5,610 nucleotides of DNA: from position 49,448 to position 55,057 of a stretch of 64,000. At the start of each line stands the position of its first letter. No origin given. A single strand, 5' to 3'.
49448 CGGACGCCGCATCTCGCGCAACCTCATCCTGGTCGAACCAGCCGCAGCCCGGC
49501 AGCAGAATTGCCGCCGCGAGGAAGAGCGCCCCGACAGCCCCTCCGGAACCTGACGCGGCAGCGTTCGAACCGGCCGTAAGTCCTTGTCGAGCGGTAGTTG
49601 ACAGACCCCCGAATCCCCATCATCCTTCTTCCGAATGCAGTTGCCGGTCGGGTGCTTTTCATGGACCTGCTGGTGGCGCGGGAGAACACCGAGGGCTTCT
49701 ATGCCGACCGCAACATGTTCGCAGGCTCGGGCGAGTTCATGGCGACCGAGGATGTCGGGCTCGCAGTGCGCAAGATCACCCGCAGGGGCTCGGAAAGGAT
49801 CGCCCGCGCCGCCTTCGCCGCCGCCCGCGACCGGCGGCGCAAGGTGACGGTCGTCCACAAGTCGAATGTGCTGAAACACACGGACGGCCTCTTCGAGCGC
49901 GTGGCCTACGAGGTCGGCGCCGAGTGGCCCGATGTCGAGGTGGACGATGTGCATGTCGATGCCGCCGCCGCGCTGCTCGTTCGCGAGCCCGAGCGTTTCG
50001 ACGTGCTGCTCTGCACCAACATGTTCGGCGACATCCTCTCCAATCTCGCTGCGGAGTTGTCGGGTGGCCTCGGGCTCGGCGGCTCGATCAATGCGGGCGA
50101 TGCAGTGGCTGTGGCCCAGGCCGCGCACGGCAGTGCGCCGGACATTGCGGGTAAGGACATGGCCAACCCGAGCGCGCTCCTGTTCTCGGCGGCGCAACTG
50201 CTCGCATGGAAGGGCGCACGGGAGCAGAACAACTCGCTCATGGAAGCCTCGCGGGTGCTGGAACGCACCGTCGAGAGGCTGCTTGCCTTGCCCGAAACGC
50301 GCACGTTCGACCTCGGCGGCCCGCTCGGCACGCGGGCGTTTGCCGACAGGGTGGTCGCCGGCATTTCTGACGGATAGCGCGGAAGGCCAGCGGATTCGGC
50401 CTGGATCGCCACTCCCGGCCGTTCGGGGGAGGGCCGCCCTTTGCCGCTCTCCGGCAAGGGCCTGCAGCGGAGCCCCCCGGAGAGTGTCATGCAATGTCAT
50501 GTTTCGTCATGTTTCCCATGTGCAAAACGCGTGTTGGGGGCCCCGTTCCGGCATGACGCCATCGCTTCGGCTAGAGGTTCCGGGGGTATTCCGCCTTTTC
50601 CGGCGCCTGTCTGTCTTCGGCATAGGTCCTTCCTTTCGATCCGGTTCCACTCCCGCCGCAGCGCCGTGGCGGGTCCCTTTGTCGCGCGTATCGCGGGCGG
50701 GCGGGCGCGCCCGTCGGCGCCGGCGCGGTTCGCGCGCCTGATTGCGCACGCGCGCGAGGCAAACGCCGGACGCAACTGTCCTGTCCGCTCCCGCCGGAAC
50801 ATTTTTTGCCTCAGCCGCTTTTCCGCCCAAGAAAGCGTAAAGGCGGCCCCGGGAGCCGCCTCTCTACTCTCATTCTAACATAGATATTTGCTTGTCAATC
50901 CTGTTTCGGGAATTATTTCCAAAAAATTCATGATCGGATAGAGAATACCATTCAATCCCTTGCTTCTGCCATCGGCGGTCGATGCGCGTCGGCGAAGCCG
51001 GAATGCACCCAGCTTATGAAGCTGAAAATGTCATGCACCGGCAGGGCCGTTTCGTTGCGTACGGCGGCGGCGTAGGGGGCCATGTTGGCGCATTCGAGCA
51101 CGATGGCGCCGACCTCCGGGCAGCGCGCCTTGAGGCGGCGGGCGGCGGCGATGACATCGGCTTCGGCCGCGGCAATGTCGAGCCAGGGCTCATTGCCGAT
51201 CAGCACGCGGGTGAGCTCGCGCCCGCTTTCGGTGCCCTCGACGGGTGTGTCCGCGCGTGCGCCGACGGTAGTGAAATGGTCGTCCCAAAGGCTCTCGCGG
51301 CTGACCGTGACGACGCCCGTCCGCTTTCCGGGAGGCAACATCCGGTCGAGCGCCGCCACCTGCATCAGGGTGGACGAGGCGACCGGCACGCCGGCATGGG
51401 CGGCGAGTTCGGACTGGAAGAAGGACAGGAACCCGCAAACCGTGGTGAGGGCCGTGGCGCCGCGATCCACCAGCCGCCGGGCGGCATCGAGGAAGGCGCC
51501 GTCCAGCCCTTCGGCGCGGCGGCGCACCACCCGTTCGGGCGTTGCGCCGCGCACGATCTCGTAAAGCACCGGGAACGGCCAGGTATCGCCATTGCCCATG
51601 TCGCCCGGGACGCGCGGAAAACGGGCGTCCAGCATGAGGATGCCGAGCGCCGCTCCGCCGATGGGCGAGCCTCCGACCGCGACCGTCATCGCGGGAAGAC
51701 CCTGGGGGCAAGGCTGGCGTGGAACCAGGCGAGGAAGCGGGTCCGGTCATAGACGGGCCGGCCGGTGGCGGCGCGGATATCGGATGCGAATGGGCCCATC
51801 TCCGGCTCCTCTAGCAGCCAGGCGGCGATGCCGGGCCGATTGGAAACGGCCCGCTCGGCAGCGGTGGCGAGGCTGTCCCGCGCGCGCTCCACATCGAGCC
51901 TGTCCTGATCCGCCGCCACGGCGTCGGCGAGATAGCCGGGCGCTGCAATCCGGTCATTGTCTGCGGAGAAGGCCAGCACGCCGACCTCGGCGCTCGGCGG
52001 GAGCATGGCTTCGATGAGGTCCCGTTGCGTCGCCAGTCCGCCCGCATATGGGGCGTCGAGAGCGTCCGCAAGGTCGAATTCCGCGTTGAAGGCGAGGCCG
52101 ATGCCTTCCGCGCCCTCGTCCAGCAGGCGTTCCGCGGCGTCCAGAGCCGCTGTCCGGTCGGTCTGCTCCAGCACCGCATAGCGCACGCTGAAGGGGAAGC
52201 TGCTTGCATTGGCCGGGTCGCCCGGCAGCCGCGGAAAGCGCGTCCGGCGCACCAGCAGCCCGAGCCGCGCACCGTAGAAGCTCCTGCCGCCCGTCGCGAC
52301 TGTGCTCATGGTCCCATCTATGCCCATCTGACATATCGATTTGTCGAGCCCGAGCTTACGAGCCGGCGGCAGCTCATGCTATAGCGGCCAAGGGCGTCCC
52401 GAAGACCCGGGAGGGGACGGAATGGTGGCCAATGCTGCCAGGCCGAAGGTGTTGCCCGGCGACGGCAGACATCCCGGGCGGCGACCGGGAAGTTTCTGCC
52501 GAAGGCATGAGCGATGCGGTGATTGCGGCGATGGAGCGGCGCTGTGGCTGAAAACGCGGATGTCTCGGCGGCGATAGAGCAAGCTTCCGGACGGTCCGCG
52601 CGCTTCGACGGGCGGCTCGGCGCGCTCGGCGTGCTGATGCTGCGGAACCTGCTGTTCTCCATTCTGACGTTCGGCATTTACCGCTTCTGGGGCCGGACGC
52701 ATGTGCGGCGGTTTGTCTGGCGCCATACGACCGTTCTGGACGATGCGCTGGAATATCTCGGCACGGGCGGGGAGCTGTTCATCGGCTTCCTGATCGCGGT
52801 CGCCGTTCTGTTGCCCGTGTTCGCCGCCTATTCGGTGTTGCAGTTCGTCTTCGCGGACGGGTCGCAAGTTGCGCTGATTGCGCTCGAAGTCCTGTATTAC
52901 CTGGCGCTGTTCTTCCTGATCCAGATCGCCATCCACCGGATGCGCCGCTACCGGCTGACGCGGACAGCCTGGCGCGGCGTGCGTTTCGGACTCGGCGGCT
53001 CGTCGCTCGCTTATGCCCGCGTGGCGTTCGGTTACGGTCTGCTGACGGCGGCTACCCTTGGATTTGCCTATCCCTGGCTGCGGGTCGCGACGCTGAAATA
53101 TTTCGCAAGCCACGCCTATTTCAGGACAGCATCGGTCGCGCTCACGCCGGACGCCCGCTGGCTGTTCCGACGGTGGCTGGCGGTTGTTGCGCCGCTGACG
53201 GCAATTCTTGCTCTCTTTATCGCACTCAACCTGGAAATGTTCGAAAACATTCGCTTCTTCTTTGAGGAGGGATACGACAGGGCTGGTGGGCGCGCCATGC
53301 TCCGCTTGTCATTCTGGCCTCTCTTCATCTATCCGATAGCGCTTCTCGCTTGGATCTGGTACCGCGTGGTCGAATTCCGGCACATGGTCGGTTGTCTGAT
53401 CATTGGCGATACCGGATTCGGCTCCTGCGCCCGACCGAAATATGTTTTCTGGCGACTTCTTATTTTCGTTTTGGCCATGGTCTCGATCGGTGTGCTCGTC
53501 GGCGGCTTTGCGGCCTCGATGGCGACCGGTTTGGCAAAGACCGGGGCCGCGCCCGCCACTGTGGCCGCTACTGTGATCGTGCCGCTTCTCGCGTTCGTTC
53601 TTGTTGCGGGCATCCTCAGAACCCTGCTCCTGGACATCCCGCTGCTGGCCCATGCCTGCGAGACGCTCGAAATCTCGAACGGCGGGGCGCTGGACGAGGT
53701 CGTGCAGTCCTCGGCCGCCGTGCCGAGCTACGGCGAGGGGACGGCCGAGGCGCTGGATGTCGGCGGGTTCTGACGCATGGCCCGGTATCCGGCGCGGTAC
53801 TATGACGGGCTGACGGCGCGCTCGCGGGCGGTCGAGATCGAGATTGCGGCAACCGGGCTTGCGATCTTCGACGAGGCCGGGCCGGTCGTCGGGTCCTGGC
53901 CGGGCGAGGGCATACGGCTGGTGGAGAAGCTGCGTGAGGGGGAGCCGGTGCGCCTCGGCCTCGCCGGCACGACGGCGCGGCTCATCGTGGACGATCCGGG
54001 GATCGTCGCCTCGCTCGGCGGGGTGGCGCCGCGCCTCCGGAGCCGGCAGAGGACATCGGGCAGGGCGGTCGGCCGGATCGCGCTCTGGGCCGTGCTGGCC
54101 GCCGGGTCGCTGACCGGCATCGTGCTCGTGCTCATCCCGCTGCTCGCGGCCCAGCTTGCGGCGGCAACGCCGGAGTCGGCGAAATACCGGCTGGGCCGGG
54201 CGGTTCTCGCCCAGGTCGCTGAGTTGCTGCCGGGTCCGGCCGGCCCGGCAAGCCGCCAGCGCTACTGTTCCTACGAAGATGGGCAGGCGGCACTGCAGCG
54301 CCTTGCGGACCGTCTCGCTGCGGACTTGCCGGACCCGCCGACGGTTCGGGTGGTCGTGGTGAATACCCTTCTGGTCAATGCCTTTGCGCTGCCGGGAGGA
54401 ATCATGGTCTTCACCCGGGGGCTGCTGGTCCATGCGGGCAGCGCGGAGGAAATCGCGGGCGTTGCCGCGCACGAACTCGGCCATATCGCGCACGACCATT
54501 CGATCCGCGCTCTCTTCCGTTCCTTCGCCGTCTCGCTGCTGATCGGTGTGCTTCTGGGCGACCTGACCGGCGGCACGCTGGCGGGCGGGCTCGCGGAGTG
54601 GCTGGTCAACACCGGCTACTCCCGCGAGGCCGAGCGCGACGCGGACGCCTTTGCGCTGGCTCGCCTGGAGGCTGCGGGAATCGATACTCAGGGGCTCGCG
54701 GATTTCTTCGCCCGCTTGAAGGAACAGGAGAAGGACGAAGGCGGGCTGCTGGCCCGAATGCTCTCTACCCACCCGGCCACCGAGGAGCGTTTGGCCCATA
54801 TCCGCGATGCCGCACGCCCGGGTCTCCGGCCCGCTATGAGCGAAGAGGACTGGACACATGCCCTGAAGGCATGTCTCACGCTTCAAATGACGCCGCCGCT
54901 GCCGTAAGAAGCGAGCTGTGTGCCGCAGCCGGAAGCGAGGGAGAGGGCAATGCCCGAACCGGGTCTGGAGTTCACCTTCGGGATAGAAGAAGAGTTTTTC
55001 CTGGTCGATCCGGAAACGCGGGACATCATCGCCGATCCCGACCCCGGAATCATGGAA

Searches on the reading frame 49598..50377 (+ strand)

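Call 15: search_protein_families(library=pfam, proteins=[window:49598-50377:+], max_evalue=0.001)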
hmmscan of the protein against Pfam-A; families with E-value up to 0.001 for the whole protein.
window:49598-50377:+ (259 aa): 1 family
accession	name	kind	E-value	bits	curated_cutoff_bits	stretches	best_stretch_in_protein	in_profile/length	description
PF00180.25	Iso_dh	-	1.1e-59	202.9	27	1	22-251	123-347/348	Isocitrate/isopropylmalate dehydrogenase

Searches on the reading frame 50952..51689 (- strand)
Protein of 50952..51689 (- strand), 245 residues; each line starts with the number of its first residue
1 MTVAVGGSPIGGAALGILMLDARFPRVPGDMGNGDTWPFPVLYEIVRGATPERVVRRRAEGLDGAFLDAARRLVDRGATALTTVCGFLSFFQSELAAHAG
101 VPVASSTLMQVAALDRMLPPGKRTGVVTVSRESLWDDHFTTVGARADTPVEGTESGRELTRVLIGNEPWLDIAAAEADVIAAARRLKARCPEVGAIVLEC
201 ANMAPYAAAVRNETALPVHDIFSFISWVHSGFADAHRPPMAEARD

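Call 15: search_protein_families(library=pfam, proteins=[window:50952-51689:-], max_evalue=0.001)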
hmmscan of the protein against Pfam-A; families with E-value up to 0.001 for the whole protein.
window:50952-51689:- (245 aa): 1 family
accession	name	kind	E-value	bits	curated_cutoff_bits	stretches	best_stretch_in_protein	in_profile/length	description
PF01177.27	Asp_Glu_race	-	2e-09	38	31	1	112-220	99-202/211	Asp/Glu/Hydantoin racemase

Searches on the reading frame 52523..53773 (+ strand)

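Call 16: search_protein_families(library=pfam, proteins=[window:52523-53773:+], max_evalue=0.001)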
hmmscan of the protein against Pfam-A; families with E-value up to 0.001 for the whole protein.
window:52523-53773:+ (416 aa): 1 family
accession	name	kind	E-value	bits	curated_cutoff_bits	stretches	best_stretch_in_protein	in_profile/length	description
PF05987.18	DUF898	-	4.1e-50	171.2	28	1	27-409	5-335/336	Bacterial protein of unknown function (DUF898)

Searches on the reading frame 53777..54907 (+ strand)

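Call 16: search_protein_families(library=pfam, proteins=[window:53777-54907:+], max_evalue=0.001)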
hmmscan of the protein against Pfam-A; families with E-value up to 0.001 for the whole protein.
window:53777-54907:+ (376 aa): 2 families
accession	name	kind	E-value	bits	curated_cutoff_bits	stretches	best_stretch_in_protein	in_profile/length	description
PF01435.24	Peptidase_M48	-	1.6e-28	100.3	20.3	1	171-344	9-184/186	Peptidase family M48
PF23368.1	DUF7092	-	1.8e-08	35.2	24.5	1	4-75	2-68/77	Domain of unknown function (DUF7092)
